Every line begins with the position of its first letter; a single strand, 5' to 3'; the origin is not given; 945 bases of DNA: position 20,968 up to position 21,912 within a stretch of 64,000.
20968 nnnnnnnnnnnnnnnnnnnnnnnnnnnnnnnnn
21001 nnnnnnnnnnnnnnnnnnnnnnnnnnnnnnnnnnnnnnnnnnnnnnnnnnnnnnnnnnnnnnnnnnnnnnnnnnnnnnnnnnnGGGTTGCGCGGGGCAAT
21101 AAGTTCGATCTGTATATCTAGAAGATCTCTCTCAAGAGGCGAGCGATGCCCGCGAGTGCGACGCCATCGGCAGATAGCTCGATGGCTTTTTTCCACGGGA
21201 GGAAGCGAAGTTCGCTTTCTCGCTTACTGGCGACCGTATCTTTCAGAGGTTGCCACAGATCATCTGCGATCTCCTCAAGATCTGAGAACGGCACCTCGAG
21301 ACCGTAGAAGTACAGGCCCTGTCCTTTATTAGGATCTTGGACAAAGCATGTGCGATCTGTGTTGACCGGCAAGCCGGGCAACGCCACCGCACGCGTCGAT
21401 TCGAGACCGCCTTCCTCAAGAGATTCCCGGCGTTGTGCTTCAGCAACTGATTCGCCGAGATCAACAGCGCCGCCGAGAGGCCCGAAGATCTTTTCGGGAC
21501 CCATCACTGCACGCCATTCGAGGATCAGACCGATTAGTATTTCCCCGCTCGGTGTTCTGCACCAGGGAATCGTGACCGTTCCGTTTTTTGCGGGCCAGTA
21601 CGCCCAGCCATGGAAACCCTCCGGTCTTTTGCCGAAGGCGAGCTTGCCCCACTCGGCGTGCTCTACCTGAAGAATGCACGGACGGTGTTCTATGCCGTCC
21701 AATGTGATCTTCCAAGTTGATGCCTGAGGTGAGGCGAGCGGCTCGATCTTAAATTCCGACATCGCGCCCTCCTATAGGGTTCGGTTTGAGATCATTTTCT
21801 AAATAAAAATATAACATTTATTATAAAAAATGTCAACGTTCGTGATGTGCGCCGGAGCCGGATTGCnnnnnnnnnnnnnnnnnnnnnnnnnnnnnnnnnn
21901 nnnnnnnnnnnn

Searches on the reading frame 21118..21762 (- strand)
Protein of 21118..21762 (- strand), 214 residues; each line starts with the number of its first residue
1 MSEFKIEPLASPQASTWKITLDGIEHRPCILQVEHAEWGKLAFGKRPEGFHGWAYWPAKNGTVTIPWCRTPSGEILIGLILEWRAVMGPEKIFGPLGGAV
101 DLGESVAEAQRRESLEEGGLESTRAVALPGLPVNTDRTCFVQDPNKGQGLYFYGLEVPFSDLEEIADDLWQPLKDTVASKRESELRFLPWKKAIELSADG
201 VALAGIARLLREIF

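Call 18: search_protein_families(library=pfam, proteins=[window:21118-21762:-], max_evalue=0.001)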
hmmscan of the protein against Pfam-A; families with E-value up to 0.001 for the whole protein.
window:21118-21762:- (214 aa): 1 family
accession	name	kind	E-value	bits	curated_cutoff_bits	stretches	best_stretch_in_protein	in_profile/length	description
PF00293.34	NUDIX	-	5.2e-05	23.7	21.1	1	94-164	32-100/134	NUDIX domain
